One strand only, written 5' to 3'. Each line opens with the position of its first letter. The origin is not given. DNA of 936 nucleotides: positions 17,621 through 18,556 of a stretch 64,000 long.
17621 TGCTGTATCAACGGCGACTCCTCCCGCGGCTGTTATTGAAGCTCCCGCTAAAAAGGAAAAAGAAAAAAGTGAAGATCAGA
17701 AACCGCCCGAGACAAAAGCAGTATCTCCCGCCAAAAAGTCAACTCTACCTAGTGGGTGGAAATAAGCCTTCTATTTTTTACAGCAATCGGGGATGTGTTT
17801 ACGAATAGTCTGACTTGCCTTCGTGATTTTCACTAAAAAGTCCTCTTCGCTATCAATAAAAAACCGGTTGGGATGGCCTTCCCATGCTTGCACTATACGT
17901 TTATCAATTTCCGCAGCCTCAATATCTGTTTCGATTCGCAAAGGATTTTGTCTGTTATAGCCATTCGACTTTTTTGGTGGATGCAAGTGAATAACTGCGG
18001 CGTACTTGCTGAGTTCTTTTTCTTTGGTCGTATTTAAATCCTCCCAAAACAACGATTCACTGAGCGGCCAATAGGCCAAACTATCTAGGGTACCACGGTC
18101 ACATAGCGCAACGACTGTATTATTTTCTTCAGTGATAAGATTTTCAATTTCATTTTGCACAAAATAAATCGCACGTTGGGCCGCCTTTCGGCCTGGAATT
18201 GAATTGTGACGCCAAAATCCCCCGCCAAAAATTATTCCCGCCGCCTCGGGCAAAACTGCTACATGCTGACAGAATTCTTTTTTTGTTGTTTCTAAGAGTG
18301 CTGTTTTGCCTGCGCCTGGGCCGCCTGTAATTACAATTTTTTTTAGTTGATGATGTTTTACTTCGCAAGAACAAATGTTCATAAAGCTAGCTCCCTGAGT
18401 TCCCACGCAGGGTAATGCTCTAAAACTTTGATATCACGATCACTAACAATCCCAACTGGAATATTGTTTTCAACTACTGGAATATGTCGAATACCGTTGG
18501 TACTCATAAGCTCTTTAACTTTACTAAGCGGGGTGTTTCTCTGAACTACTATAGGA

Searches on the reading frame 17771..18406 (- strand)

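Call 23: search_protein_families(library=pfam, proteins=[window:17771-18406:-], max_evalue=0.01)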
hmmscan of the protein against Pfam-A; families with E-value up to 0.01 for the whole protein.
window:17771-18406:- (211 aa): 4 families
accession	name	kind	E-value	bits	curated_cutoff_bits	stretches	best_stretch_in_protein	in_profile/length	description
PF13521.12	AAA_28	-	1.8e-21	77.5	27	1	23-188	1-159/164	AAA domain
PF13191.12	AAA_16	-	0.0014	19.6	32.6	1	15-57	18-52/167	AAA ATPase domain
PF06414.18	Zeta_toxin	-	0.0052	16.7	22.3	1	22-45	17-40/199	Zeta toxin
PF13245.12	AAA_19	-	0.0079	16.8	25.1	0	21-46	11-36/134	AAA domain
